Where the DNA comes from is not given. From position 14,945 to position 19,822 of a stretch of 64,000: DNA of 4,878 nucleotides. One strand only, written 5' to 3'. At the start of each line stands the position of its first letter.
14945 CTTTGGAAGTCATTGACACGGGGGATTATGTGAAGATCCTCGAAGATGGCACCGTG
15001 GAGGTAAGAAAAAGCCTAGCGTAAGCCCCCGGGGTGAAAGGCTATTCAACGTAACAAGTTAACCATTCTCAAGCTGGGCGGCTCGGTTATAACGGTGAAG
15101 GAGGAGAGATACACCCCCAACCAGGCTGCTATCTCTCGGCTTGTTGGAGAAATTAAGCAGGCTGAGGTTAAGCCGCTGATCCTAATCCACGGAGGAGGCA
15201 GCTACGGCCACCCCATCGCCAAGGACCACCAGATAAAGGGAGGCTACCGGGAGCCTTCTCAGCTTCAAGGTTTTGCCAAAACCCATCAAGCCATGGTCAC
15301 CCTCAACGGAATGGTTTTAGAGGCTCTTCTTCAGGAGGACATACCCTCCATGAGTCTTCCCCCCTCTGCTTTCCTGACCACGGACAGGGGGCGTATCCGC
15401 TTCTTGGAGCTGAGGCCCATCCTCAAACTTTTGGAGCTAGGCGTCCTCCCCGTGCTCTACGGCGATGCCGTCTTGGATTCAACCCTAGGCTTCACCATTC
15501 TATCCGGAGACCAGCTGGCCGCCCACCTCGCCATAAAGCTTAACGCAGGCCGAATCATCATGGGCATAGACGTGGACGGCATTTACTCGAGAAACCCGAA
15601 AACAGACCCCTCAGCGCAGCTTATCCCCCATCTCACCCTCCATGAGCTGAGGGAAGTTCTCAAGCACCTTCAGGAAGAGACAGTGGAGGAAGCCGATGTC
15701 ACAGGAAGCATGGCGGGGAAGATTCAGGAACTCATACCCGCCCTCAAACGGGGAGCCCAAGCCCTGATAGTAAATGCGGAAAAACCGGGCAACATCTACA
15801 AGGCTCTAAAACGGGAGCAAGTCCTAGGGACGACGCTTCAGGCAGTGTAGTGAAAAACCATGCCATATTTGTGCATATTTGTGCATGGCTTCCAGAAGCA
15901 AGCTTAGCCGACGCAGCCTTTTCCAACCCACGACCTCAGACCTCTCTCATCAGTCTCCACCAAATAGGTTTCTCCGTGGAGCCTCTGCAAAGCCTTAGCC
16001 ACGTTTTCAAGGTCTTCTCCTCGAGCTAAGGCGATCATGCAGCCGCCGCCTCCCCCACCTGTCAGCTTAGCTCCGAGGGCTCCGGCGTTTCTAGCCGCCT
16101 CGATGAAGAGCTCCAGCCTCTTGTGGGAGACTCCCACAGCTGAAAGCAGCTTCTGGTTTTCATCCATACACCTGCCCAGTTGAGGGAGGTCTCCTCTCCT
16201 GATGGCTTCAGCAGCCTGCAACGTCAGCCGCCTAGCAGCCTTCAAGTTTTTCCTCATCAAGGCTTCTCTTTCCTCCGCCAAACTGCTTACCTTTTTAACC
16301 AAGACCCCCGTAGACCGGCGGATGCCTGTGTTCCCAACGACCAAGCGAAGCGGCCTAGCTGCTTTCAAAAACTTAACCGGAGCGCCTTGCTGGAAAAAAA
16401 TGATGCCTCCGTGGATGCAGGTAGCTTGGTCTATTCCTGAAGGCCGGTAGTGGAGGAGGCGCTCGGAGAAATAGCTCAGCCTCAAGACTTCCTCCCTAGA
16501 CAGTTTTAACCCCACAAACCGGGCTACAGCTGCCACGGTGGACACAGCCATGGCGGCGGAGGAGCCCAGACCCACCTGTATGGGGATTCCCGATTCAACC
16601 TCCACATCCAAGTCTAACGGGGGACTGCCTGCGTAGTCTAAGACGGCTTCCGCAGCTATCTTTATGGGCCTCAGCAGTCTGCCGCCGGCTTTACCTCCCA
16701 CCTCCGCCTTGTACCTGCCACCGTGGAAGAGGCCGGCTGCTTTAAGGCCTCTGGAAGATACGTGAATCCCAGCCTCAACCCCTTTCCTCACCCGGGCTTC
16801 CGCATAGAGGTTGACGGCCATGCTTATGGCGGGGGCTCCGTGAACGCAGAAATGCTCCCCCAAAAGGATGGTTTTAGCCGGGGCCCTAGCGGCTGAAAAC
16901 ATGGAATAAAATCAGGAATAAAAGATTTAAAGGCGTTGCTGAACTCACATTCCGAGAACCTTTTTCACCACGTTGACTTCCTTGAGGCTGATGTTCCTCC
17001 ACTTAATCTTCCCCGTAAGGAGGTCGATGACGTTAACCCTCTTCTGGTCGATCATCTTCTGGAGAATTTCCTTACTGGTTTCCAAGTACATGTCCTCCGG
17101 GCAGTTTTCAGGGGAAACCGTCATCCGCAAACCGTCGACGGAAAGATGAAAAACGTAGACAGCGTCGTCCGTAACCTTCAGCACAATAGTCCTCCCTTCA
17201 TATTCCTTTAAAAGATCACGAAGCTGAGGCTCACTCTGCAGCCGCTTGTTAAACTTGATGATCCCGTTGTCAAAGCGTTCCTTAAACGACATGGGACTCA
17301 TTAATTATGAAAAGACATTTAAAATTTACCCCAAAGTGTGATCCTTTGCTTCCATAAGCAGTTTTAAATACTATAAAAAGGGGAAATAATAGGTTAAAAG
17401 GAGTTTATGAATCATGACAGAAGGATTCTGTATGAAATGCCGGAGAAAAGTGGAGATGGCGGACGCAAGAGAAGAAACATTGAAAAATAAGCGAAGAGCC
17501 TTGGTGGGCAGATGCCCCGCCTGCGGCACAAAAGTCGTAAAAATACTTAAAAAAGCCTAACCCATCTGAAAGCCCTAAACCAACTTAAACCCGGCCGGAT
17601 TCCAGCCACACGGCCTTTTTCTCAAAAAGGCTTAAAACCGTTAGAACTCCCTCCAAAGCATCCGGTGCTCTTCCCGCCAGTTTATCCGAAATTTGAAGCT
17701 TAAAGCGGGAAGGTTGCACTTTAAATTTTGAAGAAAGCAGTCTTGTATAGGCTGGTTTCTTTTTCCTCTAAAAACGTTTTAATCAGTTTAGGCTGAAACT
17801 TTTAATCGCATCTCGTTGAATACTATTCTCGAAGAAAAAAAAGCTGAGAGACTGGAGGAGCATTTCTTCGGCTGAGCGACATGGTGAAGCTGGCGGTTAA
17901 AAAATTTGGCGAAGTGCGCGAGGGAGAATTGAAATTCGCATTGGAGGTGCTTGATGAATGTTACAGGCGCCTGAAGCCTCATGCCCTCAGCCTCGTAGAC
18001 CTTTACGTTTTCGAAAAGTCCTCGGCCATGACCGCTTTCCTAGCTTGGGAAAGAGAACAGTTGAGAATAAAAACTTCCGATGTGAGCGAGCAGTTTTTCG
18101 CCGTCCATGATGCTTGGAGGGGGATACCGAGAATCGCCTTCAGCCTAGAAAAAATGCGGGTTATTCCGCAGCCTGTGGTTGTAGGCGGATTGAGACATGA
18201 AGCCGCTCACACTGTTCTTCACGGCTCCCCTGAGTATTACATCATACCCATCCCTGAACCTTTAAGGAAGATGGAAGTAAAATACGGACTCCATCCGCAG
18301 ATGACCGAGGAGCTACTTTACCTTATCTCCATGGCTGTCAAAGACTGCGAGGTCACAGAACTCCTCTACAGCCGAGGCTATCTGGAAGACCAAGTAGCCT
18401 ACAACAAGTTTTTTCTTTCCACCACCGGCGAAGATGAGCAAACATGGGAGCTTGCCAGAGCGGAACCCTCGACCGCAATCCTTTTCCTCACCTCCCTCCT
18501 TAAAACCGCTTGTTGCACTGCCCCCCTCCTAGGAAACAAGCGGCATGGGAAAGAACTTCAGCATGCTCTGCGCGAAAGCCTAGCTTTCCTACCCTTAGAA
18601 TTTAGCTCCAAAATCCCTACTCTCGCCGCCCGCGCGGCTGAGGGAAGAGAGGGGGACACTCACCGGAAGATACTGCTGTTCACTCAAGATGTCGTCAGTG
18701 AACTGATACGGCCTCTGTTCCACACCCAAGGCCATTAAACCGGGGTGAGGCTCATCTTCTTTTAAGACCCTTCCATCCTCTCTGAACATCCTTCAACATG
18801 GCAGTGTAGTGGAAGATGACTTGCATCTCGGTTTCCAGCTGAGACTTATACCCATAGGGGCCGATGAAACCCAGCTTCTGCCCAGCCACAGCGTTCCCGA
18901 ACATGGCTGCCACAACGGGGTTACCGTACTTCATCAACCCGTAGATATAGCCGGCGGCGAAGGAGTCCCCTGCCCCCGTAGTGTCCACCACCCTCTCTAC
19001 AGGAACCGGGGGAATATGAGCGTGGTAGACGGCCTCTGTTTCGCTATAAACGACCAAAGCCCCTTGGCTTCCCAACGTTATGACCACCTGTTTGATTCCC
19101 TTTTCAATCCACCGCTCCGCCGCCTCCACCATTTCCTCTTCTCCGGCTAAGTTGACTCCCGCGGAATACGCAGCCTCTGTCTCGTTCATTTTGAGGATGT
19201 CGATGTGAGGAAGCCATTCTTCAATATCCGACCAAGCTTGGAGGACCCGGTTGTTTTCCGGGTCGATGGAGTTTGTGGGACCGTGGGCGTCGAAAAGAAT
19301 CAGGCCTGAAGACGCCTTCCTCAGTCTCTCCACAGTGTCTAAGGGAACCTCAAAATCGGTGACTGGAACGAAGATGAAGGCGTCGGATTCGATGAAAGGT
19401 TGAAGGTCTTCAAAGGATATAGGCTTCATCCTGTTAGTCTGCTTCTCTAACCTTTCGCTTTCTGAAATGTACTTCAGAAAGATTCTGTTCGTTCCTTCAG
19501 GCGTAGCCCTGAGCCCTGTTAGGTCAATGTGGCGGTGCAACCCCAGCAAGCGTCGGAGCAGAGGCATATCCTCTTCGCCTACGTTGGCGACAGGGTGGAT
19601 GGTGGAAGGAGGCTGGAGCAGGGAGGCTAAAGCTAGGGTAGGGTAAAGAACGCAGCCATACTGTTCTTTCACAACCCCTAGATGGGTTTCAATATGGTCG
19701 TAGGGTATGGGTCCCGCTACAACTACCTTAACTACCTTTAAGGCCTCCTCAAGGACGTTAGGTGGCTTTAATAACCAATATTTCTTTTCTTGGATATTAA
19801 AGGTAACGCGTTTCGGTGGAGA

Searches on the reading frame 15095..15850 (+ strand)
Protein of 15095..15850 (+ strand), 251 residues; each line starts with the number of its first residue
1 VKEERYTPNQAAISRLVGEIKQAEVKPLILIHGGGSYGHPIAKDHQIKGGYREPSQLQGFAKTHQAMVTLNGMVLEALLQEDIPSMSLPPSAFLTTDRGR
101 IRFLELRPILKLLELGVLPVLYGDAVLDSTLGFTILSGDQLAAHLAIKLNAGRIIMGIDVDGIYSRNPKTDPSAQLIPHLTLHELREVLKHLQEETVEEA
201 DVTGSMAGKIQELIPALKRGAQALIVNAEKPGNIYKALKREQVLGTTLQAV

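Call 7: search_protein_families(library=pfam, proteins=[window:15095-15850:+])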
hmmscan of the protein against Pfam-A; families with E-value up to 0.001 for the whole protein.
window:15095-15850:+ (251 aa): 1 family
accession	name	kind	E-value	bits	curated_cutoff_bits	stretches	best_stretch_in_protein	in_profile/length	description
PF00696.33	AA_kinase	-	2.7e-41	142.3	24.9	1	11-227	16-234/234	Amino acid kinase family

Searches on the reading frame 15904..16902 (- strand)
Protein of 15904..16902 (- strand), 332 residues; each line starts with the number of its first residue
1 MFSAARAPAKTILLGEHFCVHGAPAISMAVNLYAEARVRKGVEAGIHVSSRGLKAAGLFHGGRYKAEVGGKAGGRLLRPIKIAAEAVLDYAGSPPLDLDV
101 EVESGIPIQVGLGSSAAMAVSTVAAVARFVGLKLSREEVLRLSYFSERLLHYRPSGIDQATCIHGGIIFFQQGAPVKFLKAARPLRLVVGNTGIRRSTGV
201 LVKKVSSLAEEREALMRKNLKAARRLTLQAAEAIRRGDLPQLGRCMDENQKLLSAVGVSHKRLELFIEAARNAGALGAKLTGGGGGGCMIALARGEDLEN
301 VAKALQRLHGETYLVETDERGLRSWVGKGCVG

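Call 8: search_protein_families(library=pfam, proteins=[window:15904-16902:-])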
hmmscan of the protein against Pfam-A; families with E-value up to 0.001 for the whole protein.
window:15904-16902:- (332 aa): 2 families
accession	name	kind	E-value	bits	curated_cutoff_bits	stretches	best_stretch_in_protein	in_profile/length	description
PF00288.32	GHMP_kinases_N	-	1.4e-19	70.6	22.3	1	80-166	3-87/87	GHMP kinases N terminal domain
PF08544.19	GHMP_kinases_C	-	9.2e-17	61.7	21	1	230-307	1-81/85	GHMP kinases C terminal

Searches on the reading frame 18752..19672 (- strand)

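Call 8: search_protein_families(library=pfam, proteins=[window:18752-19672:-])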
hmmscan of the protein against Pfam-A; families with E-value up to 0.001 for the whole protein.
window:18752-19672:- (306 aa): 2 families
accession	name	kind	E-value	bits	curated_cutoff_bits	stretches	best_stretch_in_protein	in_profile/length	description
PF00294.29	PfkB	-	3.1e-32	112.6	25.8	1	130-266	158-289/302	pfkB family carbohydrate kinase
PF08543.17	Phos_pyr_kin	-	0.0007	19.5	27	1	151-248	114-212/246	Phosphomethylpyrimidine kinase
